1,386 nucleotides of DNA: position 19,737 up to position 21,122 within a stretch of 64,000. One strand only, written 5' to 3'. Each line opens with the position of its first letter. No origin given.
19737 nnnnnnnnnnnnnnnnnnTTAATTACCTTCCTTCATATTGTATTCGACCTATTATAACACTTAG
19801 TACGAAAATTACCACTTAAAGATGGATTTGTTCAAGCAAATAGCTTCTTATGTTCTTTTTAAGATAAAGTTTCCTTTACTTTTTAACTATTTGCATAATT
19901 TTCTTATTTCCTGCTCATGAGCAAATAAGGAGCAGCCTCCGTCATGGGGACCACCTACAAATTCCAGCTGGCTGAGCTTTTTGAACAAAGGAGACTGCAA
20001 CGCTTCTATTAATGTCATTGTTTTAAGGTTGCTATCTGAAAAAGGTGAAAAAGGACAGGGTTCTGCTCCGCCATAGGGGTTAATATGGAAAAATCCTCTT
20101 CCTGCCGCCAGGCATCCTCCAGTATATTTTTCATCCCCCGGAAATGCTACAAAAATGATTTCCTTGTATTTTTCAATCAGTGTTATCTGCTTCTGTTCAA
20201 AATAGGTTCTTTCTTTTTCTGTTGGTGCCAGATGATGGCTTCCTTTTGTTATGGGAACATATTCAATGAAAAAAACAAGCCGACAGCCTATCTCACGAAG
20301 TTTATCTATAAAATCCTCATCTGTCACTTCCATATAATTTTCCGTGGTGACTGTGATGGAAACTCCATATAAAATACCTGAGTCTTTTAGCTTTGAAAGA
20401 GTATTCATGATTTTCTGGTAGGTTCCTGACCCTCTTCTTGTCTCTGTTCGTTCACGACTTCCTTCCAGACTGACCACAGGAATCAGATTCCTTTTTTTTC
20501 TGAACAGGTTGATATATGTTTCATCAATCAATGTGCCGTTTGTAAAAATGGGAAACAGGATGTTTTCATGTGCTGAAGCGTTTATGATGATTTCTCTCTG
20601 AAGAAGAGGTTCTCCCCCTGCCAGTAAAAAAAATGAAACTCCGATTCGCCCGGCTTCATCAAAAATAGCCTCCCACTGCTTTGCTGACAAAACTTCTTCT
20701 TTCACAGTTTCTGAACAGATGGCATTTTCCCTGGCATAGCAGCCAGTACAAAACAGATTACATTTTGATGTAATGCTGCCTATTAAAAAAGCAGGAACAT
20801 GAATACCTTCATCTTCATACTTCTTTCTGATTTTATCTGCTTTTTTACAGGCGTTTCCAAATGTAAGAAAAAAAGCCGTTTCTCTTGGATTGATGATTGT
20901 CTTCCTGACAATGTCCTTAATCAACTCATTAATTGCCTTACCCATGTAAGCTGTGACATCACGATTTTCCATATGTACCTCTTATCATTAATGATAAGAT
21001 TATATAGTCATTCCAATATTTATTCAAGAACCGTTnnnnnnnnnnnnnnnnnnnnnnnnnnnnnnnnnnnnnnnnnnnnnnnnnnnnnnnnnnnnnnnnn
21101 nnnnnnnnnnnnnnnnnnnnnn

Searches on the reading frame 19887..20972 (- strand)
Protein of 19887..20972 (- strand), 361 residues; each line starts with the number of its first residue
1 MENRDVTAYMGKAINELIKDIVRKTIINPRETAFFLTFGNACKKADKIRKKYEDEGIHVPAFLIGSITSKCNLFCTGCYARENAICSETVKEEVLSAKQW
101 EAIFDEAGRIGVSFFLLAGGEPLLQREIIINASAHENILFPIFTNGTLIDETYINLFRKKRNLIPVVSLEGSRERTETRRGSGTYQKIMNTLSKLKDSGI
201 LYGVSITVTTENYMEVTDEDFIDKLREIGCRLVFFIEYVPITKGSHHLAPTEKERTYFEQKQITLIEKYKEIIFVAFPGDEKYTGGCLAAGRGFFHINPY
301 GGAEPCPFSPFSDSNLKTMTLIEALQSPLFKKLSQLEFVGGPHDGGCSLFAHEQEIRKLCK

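Call 3: search_protein_families(library=pfam, proteins=[window:19887-20972:-], max_evalue=0.01)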
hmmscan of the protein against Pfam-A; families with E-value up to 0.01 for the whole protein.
window:19887-20972:- (361 aa): 2 families
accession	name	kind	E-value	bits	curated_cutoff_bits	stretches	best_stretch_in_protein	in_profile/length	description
PF04055.27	Radical_SAM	-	1.3e-18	68.2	29.5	1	67-213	3-156/166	Radical SAM superfamily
PF13353.11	Fer4_12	-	0.00026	21.8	22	1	68-131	12-72/137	4Fe-4S single cluster domain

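Call 4: search_protein_families(library=ncbifam, proteins=[window:19887-20972:-], max_evalue=0.01)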
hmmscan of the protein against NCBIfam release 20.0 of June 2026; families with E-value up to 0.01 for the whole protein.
window:19887-20972:- (361 aa): 66 families (the best 25 are shown)
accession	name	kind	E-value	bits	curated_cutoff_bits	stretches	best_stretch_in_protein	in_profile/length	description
TIGR04055.1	rSAM_NirJ2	equivalog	2.2e-19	70.2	500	1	67-341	6-290/326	putative heme d1 biosynthesis radical SAM protein NirJ2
TIGR04545.1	rSAM_ahbD_hemeb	equivalog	1.7e-18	67.2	500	1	66-250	5-191/339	heme b synthase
TIGR04546.1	rSAM_ahbC_deAc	equivalog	1e-17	64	650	1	64-248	42-223/390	12,18-didecarboxysiroheme deacetylase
TIGR04051.1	rSAM_NirJ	equivalog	6.9e-17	61.4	515.45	1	64-217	5-157/354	heme d1 biosynthesis radical SAM protein NirJ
NF047865.1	rSAM_PapB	equivalog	8.1e-17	61.4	340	1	67-269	9-219/330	PapB family radical SAM/SPASM ranthipeptide maturase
TIGR04250.1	SCM_rSAM_ScmE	equivalog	1.3e-16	60.4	400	1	66-215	8-157/358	SynChlorMet cassette radical SAM/SPASM protein ScmE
TIGR04054.1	rSAM_NirJ1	equivalog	3.7e-16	58.7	650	1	64-245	39-217/387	putative heme d1 biosynthesis radical SAM protein NirJ1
TIGR03942.1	sulfatase_rSAM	equivalog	9.5e-16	57.8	349.45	1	63-248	3-199/363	anaerobic sulfatase maturase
NF012164.0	AlbA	equivalog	3e-15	55.6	850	1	60-335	112-387/442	subtilosin maturase AlbA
NF045574.1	sacti_mat_StsB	exception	6.7e-15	54.9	625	1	66-232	101-266/466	StsB family radical SAM/SPASM domain sactipeptide maturase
TIGR03962.1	mycofact_rSAM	equivalog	8.2e-15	54.8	265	1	55-338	6-296/339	mycofactocin radical SAM maturase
TIGR04347.1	pseudo_SAM_Halo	equivalog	3.1e-14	53.1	525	1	63-234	40-209/390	TIGR04347 family pseudo-SAM/SPASM protein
NF041298.1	rSAM_mat_DynA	equivalog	7.3e-14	51.5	450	1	68-218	8-169/356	dynobactin maturation radical SAM/SPASM protein DynA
TIGR04163.1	rSAM_cobopep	equivalog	1e-13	50.8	375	1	68-256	71-268/428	peptide-modifying radical SAM enzyme CbpB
TIGR04053.2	TIGR04053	equivalog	2.9e-13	49.8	395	1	60-255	7-205/366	TIGR04053 family radical SAM/SPASM domain-containing protein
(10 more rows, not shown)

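Call 5: find_homologous_proteins(query=window:19887-20972:-)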
Query window:19887-20972:- (361 aa): 7989 proteins with E <= 0.001 among 8000 candidates; the best 120 are listed.
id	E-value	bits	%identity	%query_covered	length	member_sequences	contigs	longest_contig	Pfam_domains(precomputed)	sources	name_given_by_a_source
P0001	3.8e-243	824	100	100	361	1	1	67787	PF04055.28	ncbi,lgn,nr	ncbi:MAG: radical SAM protein [Clostridia bacterium]|nr:radical SAM protein [Clostridia bacterium]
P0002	5.4e-148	511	60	99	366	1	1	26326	PF04055.28,PF13353.12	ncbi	ncbi:MAG: radical SAM protein [Oscillospiraceae bacterium]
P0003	2.9e-147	508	60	100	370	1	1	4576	PF04055.28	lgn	-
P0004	3.1e-141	489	57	99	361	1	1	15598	PF04055.28,PF13353.12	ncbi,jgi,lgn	-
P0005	1.3e-140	487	58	99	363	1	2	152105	PF04055.28,PF13353.12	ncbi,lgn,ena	-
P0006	2.6e-140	486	58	100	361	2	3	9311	PF04055.28,PF13353.12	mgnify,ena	mgnify:CR=1 FL=1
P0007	9.5e-139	480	57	99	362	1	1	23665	PF04055.28,PF13353.12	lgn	-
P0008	7.6e-137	474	58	99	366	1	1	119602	PF04055.28,PF13353.12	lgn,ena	-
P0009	4.6e-136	472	56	100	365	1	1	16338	PF04055.28,PF13353.12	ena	-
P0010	1.3e-135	470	56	99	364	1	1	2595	PF04055.28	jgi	jgi:MoaA/NifB/PqqE/SkfB family radical SAM enzyme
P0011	1.5e-135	470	53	100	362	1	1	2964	PF04055.28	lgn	-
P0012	9.8e-135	467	55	99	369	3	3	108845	PF04055.28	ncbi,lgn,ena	-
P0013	3.0e-134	466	55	98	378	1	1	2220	PF04055.28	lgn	-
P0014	3.9e-134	465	56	99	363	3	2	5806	PF04055.28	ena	-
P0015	7.6e-134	464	56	97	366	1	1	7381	PF04055.28,PF13353.12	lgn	-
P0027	6.4e-132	458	55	98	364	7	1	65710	PF04055.28,PF13353.12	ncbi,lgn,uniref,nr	ncbi:radical SAM protein [Clostridium sp. YIM B02505]|uniref:Radical SAM protein n=1 Tax=Clostridium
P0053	1.2e-129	450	54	98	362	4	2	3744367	PF04055.28,PF13353.12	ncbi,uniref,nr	ncbi:radical SAM protein [Clostridium amazonitimonense]|uniref:radical SAM protein n=1 Tax=Clostridi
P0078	5.0e-128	445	54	98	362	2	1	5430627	PF04055.28,PF13353.12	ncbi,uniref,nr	ncbi:radical SAM protein [Anaerocolumna cellulosilytica]|uniref:Radical SAM protein n=2 Tax=Anaeroco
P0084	8.4e-128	444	54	98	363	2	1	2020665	PF04055.28,PF13353.12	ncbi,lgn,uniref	ncbi:radical SAM/SPASM domain-containing protein [Candidatus Clostridium radicumherbarum]|uniref:Rad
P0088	1.1e-127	444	53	97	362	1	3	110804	PF04055.28,PF13353.12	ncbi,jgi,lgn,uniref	ncbi:radical SAM protein [Clostridium sp. UBA7503]|uniref:radical SAM protein n=1 Tax=Clostridium sp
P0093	1.7e-127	443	54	99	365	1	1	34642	PF04055.28,PF13353.12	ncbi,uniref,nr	ncbi:radical SAM protein [Clostridium algoriphilum]|uniref:radical SAM protein n=1 Tax=Clostridium a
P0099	2.8e-127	443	54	99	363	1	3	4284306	PF04055.28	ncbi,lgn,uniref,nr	ncbi:radical SAM protein [Acetobacterium bakii]|uniref:Radical SAM protein n=1 Tax=Acetobacterium ba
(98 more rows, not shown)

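Call 6: search_solved_structures(query=window:19887-20972:-, max_evalue=0.01, show_alignments=2)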
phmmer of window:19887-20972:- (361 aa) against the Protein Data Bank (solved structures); distinct sequences matched with E-value up to 0.01: 5.
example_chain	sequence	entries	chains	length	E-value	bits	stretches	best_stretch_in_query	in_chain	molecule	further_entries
6efn_A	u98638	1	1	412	1.7e-11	46.9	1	60-218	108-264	Sporulation killing factor maturation protein SkfB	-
9gm3_A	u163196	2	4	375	2.1e-05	26.9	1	61-208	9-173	ChlB radical SAM domain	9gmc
5v1q_A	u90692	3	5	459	0.00043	22.6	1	35-171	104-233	Radical SAM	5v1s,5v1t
7vob_C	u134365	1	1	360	0.0021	20.3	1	70-218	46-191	Cytosylglucuronate decarboxylase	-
7voc_C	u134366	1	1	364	0.0021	20.3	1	70-218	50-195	Cytosylglucuronate decarboxylase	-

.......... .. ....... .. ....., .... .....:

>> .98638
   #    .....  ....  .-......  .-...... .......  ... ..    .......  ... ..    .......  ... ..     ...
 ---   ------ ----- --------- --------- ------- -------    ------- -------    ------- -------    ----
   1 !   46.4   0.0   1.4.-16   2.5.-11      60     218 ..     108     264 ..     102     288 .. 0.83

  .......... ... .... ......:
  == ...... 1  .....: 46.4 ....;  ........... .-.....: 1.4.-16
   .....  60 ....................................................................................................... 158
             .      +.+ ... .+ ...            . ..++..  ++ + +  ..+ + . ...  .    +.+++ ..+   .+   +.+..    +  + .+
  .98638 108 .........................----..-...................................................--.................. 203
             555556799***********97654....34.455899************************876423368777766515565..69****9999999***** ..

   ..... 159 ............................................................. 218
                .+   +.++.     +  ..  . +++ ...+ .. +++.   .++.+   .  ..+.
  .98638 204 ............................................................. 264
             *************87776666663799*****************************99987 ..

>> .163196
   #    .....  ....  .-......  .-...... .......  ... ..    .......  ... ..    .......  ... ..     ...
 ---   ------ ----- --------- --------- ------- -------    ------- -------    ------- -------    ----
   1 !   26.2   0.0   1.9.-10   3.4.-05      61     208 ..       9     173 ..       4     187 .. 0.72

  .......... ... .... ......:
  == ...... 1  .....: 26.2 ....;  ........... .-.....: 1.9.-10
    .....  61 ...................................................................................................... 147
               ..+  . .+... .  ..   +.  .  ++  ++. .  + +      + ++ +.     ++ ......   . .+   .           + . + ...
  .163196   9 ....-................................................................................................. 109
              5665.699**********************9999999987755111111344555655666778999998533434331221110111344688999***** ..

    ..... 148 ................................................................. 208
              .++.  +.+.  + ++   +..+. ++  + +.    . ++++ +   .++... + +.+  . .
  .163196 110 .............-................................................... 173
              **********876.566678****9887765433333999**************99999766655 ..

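Call 10: find_related_loci(query=A1, collection=genome_contigs, flank=10000)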
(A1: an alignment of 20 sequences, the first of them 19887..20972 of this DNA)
Query A1 (361 aa) in genome_contigs; peptide patterns used: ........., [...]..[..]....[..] (x = any residue, [..] = any of these).
600 stretches matched a pattern (row limit reached: there are more); 547 encode a relative of the query (tblastn E <= 1e-3); the best 80 are kept; 80 distinct loci.
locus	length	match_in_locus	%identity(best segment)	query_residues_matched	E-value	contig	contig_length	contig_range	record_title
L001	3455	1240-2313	56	1-358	7e-150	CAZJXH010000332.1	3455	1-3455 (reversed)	MAG TPA_asm: uncultured Oscillospiraceae bacterium isolate SRP302447_co2_281 genome assembly, contig: NODE_82940_length_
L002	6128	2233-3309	53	1-359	7e-136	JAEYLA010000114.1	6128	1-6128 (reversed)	MAG: Bacillota bacterium isolate OH_HFB_474 k127_1794526, whole genome shotgun sequence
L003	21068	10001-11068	54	6-361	7e-134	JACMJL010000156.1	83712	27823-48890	MAG: Clostridiaceae bacterium isolate ES-bin-163 ES-bin-163-contig-k141_5692497, whole genome shotgun sequence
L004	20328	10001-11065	52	5-359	2e-133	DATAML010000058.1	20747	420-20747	MAG TPA_asm: Caproiciproducens sp. isolate SMAG_U6989 k141_100685, whole genome shotgun sequence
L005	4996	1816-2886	54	3-359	3e-134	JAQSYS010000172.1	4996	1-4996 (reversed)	MAG: Sedimentibacter sp. isolate L_E1_T20_B_bin.26 scaffold_17846, whole genome shotgun sequence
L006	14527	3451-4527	52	1-359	4e-133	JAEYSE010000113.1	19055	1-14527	MAG: Bacillota bacterium isolate OH_CBB_85 k127_1673536, whole genome shotgun sequence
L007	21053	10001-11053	53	9-359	8e-132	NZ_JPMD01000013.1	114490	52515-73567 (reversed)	Clostridium sulfidigenes strain 113A c13, whole genome shotgun sequence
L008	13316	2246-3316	54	3-359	1e-131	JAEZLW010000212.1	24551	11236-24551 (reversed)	MAG: Bacillota bacterium isolate OH_CDB_87 k127_2405126, whole genome shotgun sequence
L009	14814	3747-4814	53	6-361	3e-131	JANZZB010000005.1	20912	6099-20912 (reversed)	MAG: Clostridiales bacterium isolate SKW108 NODE_5_length_20912_cov_3.567555, whole genome shotgun sequence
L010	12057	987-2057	53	3-359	1e-130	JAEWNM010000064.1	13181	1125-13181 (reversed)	MAG: Bacillota bacterium isolate OH_PDB_17 k127_875913, whole genome shotgun sequence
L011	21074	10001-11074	52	2-359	3e-130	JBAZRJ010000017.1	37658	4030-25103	MAG: Clostridia bacterium isolate SO_2017_GW1_145 NODE_5049_length_37658_cov_1.713091_OW334_2017, whole genome shotgun s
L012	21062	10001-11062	53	6-359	1e-129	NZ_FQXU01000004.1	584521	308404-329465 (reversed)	Clostridium intestinale DSM 6191, whole genome shotgun sequence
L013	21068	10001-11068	52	2-357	1e-129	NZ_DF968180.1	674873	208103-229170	Flexilinea flocculi strain TC1, whole genome shotgun sequence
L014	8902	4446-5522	52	1-359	1e-129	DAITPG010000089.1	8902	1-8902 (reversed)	MAG TPA_asm: Eubacteriaceae bacterium isolate CTOTU26089 NODE_5124_length_8902_cov_4.239177, whole genome shotgun sequen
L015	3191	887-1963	52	1-359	3e-133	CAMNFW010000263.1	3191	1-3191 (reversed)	MAG: uncultured Ruminococcus sp. isolate SRR1222429_bin.119_metaWRAP_v1.3_MAG genome assembly, contig: NODE.109507_lengt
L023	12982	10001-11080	51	1-359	6e-127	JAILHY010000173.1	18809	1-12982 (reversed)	MAG: Lachnospiraceae bacterium isolate RUI136 k141_3202970_flag=0_multi=7.6796_len=18809, whole genome shotgun sequence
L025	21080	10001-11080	52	2-361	4e-126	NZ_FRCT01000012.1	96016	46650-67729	Ruminococcus flavefaciens strain Y1, whole genome shotgun sequence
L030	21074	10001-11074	51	2-359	5e-125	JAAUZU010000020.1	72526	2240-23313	MAG: Lachnospiraceae bacterium isolate Mgla_MAG_35-bin_6 c_000000029106, whole genome shotgun sequence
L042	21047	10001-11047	52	5-353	9e-124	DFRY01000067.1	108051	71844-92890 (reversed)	MAG TPA_asm: Ruminococcaceae bacterium UBA3451 UBA3451_contig_246, whole genome shotgun sequence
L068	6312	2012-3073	49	5-359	1e-121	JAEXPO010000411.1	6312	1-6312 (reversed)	MAG: Bacillota bacterium isolate OH_HBrB_190 k127_81898, whole genome shotgun sequence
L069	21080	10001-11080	48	2-361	2e-121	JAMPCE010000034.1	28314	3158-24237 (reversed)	MAG: bacterium isolate NALB_7821a_3 Scaffold_#34__SCF_034___28314_bp, whole genome shotgun sequence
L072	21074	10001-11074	49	2-359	2e-121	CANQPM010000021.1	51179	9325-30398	MAG: uncultured Lachnospiraceae bacterium isolate Lapin-012__bin1 genome assembly, contig: Lapin-012__NODE_1204_length_5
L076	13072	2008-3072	49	5-359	3e-121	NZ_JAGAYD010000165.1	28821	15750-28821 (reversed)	MAG: Butyrivibrio sp. isolate RGIG8880 Water_deer_Omasum-5__c104377, whole genome shotgun sequence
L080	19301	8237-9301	46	5-359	6e-121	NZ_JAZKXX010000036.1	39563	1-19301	MAG: Methanobrevibacter sp. isolate T1900045112_TC20190106.MAGScoT_cleanbin_000022 SGB_4795_k141_704283, whole genome sh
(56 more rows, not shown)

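Call 16: find_encoding_contigs(protein=P0002, flank=6000, max_places=3)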
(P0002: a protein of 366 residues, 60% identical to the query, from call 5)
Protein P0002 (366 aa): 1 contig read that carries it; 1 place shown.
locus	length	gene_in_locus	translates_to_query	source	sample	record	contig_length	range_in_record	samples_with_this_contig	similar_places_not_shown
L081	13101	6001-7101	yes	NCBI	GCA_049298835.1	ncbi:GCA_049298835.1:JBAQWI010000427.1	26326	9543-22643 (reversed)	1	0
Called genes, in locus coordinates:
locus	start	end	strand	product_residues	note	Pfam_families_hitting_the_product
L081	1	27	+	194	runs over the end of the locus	PF17210:SdrD_B (faint), PF17802:SpaA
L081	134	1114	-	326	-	-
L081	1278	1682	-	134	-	-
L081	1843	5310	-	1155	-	-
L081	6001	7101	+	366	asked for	PF13353:Fer4_12 (weak), PF04055:Radical_SAM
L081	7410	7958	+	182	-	PF19640:DUF6143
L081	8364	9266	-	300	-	PF12833:HTH_18, PF00165:HTH_AraC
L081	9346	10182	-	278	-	PF13483:Lactamase_B_3, PF12706:Lactamase_B_2 (faint)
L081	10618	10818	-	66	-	-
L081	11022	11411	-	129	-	-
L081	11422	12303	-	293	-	-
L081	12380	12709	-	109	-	PF27768:UCP033725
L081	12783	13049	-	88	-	-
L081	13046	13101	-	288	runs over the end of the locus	-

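Call 17: find_encoding_contigs(protein=P0005, flank=6000, max_places=3)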
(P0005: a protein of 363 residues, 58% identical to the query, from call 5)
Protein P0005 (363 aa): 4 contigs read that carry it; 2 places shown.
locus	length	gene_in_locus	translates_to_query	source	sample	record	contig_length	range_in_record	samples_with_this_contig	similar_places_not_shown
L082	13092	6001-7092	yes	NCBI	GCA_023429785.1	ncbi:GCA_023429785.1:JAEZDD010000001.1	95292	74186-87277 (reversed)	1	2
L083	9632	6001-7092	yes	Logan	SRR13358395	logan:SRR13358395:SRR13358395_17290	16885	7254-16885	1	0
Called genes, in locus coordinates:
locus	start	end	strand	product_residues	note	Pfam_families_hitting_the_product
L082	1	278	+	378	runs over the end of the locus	PF00534:Glycos_transf_1, PF13692:Glyco_trans_1_4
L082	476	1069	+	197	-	-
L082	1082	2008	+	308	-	PF00005:ABC_tran, PF13304:AAA_21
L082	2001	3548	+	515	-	PF12679:ABC2_membrane_2, PF10920:DUF2705, PF12730:ABC2_membrane_4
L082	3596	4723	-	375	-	PF01979:Amidohydro_1, PF07969:Amidohydro_3 (faint)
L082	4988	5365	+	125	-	PF20092:DUF6483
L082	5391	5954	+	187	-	PF01569:PAP2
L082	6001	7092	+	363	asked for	PF13353:Fer4_12 (faint), PF04055:Radical_SAM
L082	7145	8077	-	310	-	PF00291:PALP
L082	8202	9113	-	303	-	PF02445:NadA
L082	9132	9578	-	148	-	PF02082:Rrf2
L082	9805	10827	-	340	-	PF00768:Peptidase_S11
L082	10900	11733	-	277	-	PF02673:BacA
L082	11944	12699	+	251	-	PF00899:ThiF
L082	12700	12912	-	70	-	-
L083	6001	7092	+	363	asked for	PF13353:Fer4_12 (faint), PF04055:Radical_SAM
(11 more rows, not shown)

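Call 27: predict_structure(alignment_id=A2)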
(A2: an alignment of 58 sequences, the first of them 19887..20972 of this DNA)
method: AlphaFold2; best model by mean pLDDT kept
length: 361 residues; sequences in the alignment: 58
mean_pLDDT: 84.8   pTM: 0.87
mean pLDDT of the five models: 84.8, 84.1, 83.0, 82.0, 81.3
residues with pLDDT >= 90: 176; 70-90: 140; 50-70: 32; < 50: 13
segments of 3 or more residues with pLDDT < 50: 1-4, 285-293
pLDDT, mean of each block of 10 residues (from residue 1): 56 73 69 87 91 87 90 84 76 92 97 91 96 96 95 97 95 91 95 94 93 94 94 87 85 87 90 76 48 71 81 90 87 76 64 80 76
secondary structure, 60 per line:
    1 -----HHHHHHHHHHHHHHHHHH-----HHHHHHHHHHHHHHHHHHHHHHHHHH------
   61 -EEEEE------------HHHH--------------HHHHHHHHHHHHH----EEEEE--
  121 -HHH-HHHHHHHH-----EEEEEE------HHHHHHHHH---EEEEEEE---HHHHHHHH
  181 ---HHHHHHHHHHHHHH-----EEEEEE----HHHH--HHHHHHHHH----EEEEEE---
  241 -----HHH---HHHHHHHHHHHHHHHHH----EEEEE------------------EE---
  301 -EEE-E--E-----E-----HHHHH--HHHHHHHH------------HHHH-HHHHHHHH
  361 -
elements in order: H6-23 H29-54 E62-66 H79-82 H97-109 E114-118 H126-133 E139-144 H151-159 E163-169 H173-180 H184-197 E203-208 H213-216 H219-227 E232-237 H252-268 E273-277 E302-304 H321-325 H328-335 H348-351 H353-360
